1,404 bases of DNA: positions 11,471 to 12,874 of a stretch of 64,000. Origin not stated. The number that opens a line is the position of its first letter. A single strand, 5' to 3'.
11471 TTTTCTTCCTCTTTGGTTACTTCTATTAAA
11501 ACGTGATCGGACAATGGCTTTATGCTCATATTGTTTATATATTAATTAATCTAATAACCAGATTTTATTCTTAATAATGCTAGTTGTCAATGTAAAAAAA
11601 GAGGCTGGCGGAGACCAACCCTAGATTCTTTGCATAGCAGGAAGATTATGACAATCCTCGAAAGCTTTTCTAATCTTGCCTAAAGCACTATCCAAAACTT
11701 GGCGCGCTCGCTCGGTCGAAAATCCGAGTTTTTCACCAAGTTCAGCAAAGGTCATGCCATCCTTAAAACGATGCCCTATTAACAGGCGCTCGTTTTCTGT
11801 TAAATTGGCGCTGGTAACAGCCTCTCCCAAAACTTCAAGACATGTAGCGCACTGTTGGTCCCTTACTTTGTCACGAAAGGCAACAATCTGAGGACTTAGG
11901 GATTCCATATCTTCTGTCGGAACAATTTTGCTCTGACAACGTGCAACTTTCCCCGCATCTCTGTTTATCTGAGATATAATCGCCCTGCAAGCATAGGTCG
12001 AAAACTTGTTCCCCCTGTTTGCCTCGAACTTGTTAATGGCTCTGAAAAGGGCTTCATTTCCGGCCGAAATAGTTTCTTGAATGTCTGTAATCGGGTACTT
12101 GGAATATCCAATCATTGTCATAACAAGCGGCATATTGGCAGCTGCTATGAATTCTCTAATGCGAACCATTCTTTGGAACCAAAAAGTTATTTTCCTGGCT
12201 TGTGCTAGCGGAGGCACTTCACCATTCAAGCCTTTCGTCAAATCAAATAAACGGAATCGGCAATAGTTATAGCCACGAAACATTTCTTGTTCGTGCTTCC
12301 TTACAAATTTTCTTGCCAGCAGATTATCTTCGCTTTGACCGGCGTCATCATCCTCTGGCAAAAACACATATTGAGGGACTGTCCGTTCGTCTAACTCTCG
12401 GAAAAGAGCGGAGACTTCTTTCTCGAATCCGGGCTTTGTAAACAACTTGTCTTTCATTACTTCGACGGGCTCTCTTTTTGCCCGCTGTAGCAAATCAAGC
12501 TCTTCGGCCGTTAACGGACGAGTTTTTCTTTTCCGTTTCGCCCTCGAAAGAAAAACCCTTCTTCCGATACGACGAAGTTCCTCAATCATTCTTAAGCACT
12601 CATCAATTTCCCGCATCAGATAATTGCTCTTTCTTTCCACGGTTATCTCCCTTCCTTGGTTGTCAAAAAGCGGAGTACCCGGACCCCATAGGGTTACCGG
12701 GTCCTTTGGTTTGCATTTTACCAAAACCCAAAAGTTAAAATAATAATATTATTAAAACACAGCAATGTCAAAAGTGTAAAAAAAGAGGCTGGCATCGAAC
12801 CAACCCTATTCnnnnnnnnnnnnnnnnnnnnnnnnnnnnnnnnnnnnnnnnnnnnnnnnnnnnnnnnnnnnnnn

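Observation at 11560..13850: GC-rich insertion with two divergent sigma-70-family paralogs, each with its own terminator module of the same design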

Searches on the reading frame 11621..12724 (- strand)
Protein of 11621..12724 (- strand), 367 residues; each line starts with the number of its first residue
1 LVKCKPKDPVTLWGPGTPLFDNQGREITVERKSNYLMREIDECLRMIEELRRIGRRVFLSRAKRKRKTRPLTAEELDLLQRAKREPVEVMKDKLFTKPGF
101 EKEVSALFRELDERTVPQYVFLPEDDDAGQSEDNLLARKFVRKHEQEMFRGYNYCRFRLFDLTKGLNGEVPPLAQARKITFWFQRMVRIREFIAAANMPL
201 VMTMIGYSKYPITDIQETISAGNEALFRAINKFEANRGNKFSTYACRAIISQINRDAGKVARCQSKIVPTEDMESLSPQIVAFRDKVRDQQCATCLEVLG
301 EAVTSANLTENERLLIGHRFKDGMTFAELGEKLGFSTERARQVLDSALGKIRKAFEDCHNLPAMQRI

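Call 3: search_protein_families(library=pfam, proteins=[window:11621-12724:-], max_evalue=1)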
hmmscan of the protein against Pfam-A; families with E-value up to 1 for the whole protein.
window:11621-12724:- (367 aa): 4 families
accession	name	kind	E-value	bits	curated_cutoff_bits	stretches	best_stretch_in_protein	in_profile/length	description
PF04545.22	Sigma70_r4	-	1.4e-10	41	24.1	1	307-353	4-50/50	Sigma-70, region 4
PF04542.20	Sigma70_r2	-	2.5e-05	24.4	24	1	213-254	21-62/71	Sigma-70 region 2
PF16365.12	EutK_C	-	0.0011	19.4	27.5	1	322-354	13-47/52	Ethanolamine utilization protein EutK C-terminus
PF04157.22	EAP30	-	0.18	12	26.8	1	249-348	116-210/219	EAP30/Vps36 family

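Call 4: search_protein_families(library=ncbifam, proteins=[window:11621-12724:-], max_evalue=1)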
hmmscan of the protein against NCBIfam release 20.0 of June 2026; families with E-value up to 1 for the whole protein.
window:11621-12724:- (367 aa): 48 families (the best 25 are shown)
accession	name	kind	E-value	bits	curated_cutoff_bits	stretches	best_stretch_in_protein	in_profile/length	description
TIGR02937.1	sigma70-ECF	superfamily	1.5e-15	57.3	42.9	1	192-354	5-164/165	sigma-70 family RNA polymerase sigma factor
NF005693.0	PRK07500.1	equivalog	3.3e-13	49.4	315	2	306-361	226-283/289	RNA polymerase factor sigma-32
TIGR02393.1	RpoD_Cterm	equivalog_domain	8.2e-13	48.5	354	2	194-262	6-74/238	RNA polymerase sigma factor RpoD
NF005809.0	PRK07670.1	equivalog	3.2e-12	46.5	326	2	297-357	194-252/255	FliA/WhiG family RNA polymerase sigma factor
NF004566.0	PRK05901.2-4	equivalog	8.1e-12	45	531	2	195-289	199-291/448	RNA polymerase sigma factor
NF041931.2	MzaA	equivalog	1.3e-11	44.1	800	1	174-255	461-542/726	MZA anti-phage system associated sigma-70 family RNA polymerase sigma factor MzaA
TIGR02479.1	FliA_WhiG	subfamily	2.4e-11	43.8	189.6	2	306-355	174-223/224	FliA/WhiG family RNA polymerase sigma factor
TIGR02394.1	rpoS_proteo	equivalog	7.9e-11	42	378.7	2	214-258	72-116/285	RNA polymerase sigma factor RpoS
NF004207.0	PRK05657.1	equivalog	1.2e-10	41.3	394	2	216-255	117-156/329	RNA polymerase sigma factor RpoS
NF005143.0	PRK06596.1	subfamily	1.1e-09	38.3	241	2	297-356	222-282/285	RNA polymerase factor sigma-32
NF004564.0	PRK05901.2-2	equivalog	1.1e-09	37.5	617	2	212-263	272-323/500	RNA polymerase sigma factor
TIGR02997.1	Sig70-cyanoRpoD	subfamily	1.2e-09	37.8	384.5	2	187-257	73-143/298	RNA polymerase sigma factor, RpoD/SigA family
TIGR02392.1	rpoH_proteo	equivalog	1.9e-09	37.6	323.1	2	296-356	209-269/270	RNA polymerase sigma factor RpoH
NF006071.0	PRK08215.1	equivalog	2.5e-09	37.1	372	2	188-255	37-104/258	RNA polymerase sporulation sigma factor SigG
NF005920.0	PRK07921.1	subfamily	2.8e-09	36.4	464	2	189-262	91-164/328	RNA polymerase sigma factor SigB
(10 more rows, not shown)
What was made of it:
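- On Heat-shock sigma RpoH (sigma-32): PRK07500 scores 49 bits against 315, and TIGR02392 scores 38 bits against 323 (call 4).
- Closest known: Group 1/2 sigma factors. Different: Scores are far below every RpoD, RpoS and RpoH equivalog cut-off (call 4).
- Closest known: ECF. Same: Passes the TIGR02937 'sigma70-ECF' superfamily cut-off (call 4).
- Pfam r2 and r4 hits and TIGR02937 above its cut-off (calls 3, 4).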

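Call 19: find_homologous_proteins(query=window:11621-12640:-)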
Query window:11621-12640:- (339 aa): 23 proteins with E <= 0.001 among 1781 candidates.
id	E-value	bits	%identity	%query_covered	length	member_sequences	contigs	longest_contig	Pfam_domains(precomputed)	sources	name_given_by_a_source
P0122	4.0e-221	751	100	100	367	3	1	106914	PF04545.23,PF04542.21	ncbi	-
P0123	4.0e-33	133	42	65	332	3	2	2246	PF04545.23,PF04542.21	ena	-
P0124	1.3e-31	128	42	65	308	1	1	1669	PF04545.23,PF04542.21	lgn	-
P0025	5.5e-28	116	32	85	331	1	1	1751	PF04545.23,PF04542.21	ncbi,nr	ncbi:MAG: sigma-70 family RNA polymerase sigma factor [Rhodospirillales bacterium]|nr:sigma-70 famil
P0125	1.7e-27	115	30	88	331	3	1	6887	PF04545.23,PF04542.21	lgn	-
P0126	9.1e-27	112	33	63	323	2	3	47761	PF04545.23,PF04542.21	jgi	jgi:RNA polymerase sigma factor (sigma-70 family)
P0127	6.3e-26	110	33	63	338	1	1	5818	PF04545.23,PF04542.21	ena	-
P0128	6.7e-26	109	30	90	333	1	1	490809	PF04545.23,PF04542.21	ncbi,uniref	ncbi:sigma-70 family RNA polymerase sigma factor [Phycisphaerales bacterium AB-hyl4]|uniref:Sigma-70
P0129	2.0e-25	108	32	85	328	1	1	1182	PF04545.23,PF04542.21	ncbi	-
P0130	2.3e-24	104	33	63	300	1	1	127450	PF04545.23,PF04542.21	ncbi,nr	ncbi:MAG: sigma-70 family RNA polymerase sigma factor [Phycisphaeraceae bacterium]|nr:sigma-70 famil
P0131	1.1e-23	102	29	84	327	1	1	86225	PF04545.23,PF04542.21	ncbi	-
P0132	1.2e-23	102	31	88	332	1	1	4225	PF04545.23,PF04542.21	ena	-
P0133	4.1e-23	100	29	85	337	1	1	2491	PF04545.23,PF04542.21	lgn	-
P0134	1.9e-22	98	29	82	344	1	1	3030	PF04545.23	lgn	-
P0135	1.2e-21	95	30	91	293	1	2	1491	PF04545.23,PF04542.21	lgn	-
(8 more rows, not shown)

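Call 25: find_encoding_contigs(protein=P0123, flank=5000, max_places=3)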
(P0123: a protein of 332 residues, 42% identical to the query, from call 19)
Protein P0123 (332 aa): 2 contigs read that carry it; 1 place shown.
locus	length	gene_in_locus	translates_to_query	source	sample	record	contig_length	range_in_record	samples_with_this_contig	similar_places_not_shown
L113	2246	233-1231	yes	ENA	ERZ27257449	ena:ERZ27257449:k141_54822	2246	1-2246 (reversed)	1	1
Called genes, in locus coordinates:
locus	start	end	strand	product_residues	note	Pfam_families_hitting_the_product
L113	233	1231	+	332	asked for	PF04542:Sigma70_r2, PF04545:Sigma70_r4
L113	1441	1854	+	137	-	-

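Call 27: find_encoding_contigs(protein=P0128, flank=6000, max_places=2)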
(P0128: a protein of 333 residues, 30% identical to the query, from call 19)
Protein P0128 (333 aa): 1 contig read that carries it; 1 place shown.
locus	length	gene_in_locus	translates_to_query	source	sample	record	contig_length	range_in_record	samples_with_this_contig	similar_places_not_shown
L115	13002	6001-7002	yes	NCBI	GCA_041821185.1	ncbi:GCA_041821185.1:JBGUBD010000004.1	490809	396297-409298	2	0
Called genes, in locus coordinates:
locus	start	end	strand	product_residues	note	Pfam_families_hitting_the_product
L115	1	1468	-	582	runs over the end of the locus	PF14716:HHH_8, PF00633:HHH (faint), PF14520:HHH_5, PF14791:DNA_pol_B_thumb, PF02811:PHP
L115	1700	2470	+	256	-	PF00121:TIM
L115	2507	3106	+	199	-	PF03840:SecG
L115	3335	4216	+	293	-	PF03755:YicC-like_N, PF08340:YicC-like_C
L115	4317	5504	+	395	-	PF01636:APH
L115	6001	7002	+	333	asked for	PF04542:Sigma70_r2, PF04545:Sigma70_r4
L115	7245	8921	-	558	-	PF00989:PAS, PF13426:PAS_9, PF08447:PAS_3, PF00989:PAS, PF13188:PAS_8, PF08448:PAS_4, PF13426:PAS_9, PF08447:PAS_3, +3 more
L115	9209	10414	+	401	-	PF01594:AI-2E_transport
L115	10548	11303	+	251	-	PF02190:LON_substr_bdg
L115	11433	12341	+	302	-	PF01370:Epimerase, PF04321:RmlD_sub_bind (faint), PF13460:NAD_binding_10 (weak)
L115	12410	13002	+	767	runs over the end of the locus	PF00580:UvrD-helicase, PF13604:AAA_30 (faint), PF01443:Viral_helicase1 (faint), PF13245:AAA_19, PF13361:UvrD_C, PF13538:UvrD_C_2 (faint), PF21196:PcrA_UvrD_tudor (weak)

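Call 30: search_protein_families(library=phrogs, proteins=[window:11621-12640:-], max_evalue=0.01)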
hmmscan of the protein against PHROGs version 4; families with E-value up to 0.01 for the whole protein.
window:11621-12640:- (339 aa): 3 families
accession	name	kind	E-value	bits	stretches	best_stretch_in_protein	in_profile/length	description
phrog_351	-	transcription regulation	4.9e-17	62.8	1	186-329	532-728/928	RNA polymerase sigma factor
phrog_1740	-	transcription regulation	1.4e-06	28.1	1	199-328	95-217/567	RNA polymerase sigma factor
phrog_3512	-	transcription regulation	8.2e-05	23.8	1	257-327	43-113/130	sigma factor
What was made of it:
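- PHROG 351 (phage sigma factor) matches at 1e-17 to 1e-18 (call 30).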

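Call 78: search_protein_families(library=padloc, proteins=[window:11621-12640:-], max_evalue=0.01)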
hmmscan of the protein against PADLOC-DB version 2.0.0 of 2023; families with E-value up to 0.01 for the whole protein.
window:11621-12640:- (339 aa): 1 family
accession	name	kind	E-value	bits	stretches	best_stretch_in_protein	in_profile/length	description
PDLC02203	MzaA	-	2e-09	34.3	1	153-230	422-499/683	-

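Call 79: search_dna_similar(query=window:11621-12640:-, collection=phages, mode=protein, max_evalue=0.001, max_rows=10)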
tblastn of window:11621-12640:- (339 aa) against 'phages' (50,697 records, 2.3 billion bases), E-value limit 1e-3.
Records with a match: 1; places in all: 1; records where one place covers at least 80% of the query: 0.
Best place of each record, by identity: <60% 1.
By first word of the organism name: Bacillus 1.
By host as written in the record: Bacillus subtilis KCCM 11780 1.
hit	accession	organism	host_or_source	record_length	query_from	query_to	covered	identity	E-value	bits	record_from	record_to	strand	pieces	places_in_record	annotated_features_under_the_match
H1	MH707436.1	Bacillus phage BSP36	Bacillus subtilis KCCM 11780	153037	162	225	19%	36.8%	5e-5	51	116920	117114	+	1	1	putative RNA polymerase sigma factor 2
